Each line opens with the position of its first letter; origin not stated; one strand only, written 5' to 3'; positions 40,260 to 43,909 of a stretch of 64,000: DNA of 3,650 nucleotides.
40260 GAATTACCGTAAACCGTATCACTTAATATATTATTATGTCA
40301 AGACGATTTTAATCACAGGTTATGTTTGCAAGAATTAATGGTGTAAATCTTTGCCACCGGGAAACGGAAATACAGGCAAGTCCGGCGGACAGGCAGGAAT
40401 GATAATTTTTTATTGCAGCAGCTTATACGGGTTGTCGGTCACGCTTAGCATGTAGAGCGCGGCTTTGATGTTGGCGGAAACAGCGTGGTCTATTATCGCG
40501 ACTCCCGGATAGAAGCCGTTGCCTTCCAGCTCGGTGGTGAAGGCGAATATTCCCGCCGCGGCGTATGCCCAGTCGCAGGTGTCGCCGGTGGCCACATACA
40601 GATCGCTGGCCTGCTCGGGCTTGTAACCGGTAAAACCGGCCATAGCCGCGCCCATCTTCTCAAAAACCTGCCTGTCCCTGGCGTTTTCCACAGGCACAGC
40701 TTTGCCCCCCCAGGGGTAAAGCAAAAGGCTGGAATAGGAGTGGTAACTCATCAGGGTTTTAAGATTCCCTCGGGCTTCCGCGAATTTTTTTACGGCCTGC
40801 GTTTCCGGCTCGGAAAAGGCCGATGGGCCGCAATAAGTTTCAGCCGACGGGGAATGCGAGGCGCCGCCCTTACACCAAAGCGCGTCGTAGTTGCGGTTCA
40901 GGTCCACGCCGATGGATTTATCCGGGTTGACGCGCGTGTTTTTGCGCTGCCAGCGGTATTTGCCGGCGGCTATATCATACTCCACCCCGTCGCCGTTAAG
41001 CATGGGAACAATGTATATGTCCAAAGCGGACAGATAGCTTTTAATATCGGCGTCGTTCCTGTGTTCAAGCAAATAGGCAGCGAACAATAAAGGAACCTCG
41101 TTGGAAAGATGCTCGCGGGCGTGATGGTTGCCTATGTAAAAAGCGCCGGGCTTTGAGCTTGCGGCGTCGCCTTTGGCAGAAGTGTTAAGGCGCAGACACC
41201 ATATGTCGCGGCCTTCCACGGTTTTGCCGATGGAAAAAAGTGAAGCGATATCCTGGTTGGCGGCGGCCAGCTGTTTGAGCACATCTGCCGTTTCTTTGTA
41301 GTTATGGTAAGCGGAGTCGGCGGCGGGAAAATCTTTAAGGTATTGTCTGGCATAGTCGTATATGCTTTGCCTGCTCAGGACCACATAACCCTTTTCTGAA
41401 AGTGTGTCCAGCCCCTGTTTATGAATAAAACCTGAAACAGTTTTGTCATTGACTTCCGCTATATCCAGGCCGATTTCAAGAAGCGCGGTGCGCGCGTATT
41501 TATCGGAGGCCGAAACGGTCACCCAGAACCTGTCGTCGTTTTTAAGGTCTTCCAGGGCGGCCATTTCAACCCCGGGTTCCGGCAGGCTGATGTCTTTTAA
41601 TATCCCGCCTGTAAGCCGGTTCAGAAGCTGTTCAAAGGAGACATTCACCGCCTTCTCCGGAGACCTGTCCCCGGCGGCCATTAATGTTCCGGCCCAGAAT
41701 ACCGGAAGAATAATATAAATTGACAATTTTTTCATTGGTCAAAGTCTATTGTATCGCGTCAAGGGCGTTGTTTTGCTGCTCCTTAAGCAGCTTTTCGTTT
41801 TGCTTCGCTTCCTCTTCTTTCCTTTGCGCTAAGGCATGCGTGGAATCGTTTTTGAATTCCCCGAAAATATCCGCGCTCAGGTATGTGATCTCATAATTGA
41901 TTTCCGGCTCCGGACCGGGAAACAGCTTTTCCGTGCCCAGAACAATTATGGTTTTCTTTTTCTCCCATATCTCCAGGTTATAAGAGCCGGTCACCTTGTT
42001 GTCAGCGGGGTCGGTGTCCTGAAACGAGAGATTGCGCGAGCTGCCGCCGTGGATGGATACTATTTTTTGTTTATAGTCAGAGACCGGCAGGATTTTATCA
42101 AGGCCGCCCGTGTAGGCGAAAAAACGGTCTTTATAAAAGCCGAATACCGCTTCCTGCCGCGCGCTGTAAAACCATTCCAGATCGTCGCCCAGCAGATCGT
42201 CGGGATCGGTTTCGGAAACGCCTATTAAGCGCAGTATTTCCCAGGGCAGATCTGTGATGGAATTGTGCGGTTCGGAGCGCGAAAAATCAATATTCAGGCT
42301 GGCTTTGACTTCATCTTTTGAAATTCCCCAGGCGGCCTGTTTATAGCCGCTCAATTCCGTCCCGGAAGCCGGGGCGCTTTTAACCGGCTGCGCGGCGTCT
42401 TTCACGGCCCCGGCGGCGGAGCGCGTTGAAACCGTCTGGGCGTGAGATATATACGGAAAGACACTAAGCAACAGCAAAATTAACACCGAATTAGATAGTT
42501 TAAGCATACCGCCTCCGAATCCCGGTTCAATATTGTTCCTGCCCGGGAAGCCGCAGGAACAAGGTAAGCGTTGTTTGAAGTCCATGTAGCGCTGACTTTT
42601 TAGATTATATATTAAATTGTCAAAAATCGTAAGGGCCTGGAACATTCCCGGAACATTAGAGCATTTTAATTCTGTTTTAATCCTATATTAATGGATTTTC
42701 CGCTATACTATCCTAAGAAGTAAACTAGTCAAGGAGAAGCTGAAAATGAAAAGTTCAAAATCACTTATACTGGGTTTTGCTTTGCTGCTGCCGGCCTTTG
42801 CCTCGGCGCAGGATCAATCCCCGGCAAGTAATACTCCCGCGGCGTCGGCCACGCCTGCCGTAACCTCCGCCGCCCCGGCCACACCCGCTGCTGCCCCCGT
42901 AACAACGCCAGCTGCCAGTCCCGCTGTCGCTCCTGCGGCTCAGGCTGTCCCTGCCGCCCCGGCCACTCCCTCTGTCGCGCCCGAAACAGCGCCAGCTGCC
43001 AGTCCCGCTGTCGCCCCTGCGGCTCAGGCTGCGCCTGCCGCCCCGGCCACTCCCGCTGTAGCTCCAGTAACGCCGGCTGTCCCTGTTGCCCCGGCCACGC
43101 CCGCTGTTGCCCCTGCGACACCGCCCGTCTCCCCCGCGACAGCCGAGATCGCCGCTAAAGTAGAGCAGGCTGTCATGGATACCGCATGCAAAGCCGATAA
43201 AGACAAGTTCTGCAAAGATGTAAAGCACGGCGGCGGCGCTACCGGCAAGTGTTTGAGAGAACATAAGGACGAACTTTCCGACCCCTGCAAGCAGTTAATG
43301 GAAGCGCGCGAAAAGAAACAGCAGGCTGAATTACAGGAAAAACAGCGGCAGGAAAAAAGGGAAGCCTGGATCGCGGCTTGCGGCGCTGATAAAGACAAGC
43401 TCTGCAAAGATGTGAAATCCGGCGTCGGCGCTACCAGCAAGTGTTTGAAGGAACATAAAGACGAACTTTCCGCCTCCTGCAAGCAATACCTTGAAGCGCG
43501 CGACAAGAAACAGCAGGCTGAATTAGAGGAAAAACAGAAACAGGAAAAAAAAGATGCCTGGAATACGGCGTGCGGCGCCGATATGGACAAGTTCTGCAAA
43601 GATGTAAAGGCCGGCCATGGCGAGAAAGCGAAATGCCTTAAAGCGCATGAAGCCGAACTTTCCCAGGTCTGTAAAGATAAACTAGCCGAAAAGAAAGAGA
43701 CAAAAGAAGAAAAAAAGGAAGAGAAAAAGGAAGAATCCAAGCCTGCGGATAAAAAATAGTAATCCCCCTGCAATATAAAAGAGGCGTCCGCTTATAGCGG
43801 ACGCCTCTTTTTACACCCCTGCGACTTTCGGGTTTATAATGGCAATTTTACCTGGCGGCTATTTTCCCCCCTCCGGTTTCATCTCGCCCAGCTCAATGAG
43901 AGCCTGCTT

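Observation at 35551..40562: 152-bp duplication of the carboxypeptidase 3' end brackets a 4.7-kb Kelch/PorV/zinc-ribbon island, an integrated cassette without an integrase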

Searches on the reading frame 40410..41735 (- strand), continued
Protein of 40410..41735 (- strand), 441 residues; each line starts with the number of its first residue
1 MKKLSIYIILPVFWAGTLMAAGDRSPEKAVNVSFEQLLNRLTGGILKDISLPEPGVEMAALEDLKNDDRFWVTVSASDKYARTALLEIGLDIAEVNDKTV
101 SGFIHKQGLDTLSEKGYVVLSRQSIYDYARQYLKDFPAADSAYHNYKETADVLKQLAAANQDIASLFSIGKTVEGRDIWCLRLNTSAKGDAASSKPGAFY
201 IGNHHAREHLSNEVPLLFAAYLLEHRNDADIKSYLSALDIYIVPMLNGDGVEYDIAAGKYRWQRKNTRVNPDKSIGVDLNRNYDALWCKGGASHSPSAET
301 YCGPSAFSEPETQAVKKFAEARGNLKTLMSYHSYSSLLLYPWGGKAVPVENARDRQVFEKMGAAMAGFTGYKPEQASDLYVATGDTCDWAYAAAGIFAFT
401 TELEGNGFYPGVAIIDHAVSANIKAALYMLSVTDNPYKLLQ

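Call 50: find_encoding_contigs(protein=P0145, flank=8000, max_places=3)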
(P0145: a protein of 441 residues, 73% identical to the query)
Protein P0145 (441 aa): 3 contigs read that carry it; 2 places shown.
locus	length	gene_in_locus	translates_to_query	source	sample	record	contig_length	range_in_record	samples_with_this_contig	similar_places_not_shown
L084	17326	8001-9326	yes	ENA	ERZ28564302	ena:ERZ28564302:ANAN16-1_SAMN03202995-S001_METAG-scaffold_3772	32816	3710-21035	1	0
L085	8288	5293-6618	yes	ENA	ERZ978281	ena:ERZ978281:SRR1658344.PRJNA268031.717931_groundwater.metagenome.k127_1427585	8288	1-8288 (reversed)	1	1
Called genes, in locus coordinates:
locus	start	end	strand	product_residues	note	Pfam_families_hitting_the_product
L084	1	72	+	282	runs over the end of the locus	PF02775:TPP_enzyme_C (weak)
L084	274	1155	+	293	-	-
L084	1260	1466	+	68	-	-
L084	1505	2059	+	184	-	-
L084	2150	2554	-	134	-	-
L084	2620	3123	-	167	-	-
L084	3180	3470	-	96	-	-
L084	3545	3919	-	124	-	PF00989:PAS, PF13426:PAS_9 (weak)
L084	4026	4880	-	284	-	PF01569:PAP2, PF22778:VCPO_2nd (faint)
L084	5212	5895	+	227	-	-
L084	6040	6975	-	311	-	PF05708:Peptidase_C92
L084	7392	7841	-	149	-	-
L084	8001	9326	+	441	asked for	PF00246:Peptidase_M14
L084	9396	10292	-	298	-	PF04231:Endonuclease_1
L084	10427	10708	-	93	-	-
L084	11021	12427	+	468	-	-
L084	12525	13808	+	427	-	PF04851:ResIII, PF00270:DEAD, PF00271:Helicase_C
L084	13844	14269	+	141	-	PF00583:Acetyltransf_1, PF13508:Acetyltransf_7 (weak)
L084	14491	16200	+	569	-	PF00270:DEAD, PF04851:ResIII, PF00271:Helicase_C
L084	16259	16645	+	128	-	PF00072:Response_reg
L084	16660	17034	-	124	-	-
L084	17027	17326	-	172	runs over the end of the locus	-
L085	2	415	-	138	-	?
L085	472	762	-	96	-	-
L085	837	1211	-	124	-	PF00989:PAS, PF13426:PAS_9 (weak)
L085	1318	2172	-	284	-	PF01569:PAP2, PF22778:VCPO_2nd (faint)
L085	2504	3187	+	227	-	-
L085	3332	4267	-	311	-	PF05708:Peptidase_C92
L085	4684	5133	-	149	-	-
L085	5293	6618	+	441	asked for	PF00246:Peptidase_M14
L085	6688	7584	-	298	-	PF04231:Endonuclease_1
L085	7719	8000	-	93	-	-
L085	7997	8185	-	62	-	-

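Call 69: search_protein_families(library=pfam, proteins=[L009:17519-19267:+, L009:8895-9515:+, L009:7643-8809:+, L009:16273-17046:-, L009:19282-20487:+], max_evalue=0.001)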
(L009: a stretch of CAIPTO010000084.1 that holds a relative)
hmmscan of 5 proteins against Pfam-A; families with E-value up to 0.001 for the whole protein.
L009:17519-19267:+ (582 aa): 3 families
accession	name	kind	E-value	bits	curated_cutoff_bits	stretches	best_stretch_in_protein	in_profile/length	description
PF13382.11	Adenine_deam_C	-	1.2e-65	220.5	27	1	402-569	1-168/169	Adenine deaminase C-terminal domain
PF01979.26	Amidohydro_1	-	2.1e-41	142.8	25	1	71-352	1-345/345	Amidohydrolase family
PF07969.17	Amidohydro_3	-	2.4e-11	44.3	29.7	1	63-87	1-25/472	Amidohydrolase family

L009:8895-9515:+ (206 aa): 1 family
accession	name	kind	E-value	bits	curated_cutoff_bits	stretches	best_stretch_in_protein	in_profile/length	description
PF13386.12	DsbD_2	-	1.3e-14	55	24.9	1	9-198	3-197/199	Cytochrome C biogenesis protein transmembrane region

L009:7643-8809:+ (388 aa): 7 families
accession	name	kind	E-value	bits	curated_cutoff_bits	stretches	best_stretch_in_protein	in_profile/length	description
PF12801.12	Fer4_5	-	1.5e-13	50.9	22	2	134-174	5-45/48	4Fe-4S binding domain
PF13237.11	Fer4_10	-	5.3e-07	29.9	25.5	1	277-324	2-53/53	4Fe-4S dicluster domain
PF00037.32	Fer4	-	1e-06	28.7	21.1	1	277-300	1-24/24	4Fe-4S binding domain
PF12837.12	Fer4_6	-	1.6e-06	28.2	25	0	311-326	7-22/24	4Fe-4S binding domain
PF13187.11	Fer4_9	-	4.4e-06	27.1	27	1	283-326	1-50/52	4Fe-4S dicluster domain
PF12838.12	Fer4_7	-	3.9e-05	24.5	27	1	283-326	1-51/52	4Fe-4S dicluster domain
PF13484.11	Fer4_16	-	0.00088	20.4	30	0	283-302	1-20/66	4Fe-4S double cluster binding domain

L009:16273-17046:- (257 aa): 1 family
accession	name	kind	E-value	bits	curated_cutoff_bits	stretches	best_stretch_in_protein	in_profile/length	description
PF01925.25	TauE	-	3.2e-40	138.7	32.6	1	14-250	2-236/237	Sulfite exporter TauE/SafE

L009:19282-20487:+ (401 aa): 1 family
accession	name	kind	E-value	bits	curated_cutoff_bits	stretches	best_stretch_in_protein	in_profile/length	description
PF00149.33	Metallophos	-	1.8e-24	87.7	21.5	1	129-324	2-191/191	Calcineurin-like phosphoesterase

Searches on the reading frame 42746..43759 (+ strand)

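Call 6: search_protein_families(library=pfam, proteins=[window:42746-43759:+], max_evalue=0.01)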
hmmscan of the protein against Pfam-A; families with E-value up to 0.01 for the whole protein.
window:42746-43759:+ (337 aa): 1 family
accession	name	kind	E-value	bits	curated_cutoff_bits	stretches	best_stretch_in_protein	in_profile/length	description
PF00839.22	Cys_rich_FGFR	-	9.1e-13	48.5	22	2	146-177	26-57/58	Cysteine rich repeat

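Call 39: search_protein_families(library=ncbifam, proteins=[window:42746-43759:+], max_evalue=0.01)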
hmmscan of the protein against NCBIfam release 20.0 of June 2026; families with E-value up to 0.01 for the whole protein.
window:42746-43759:+ (337 aa): 0 families
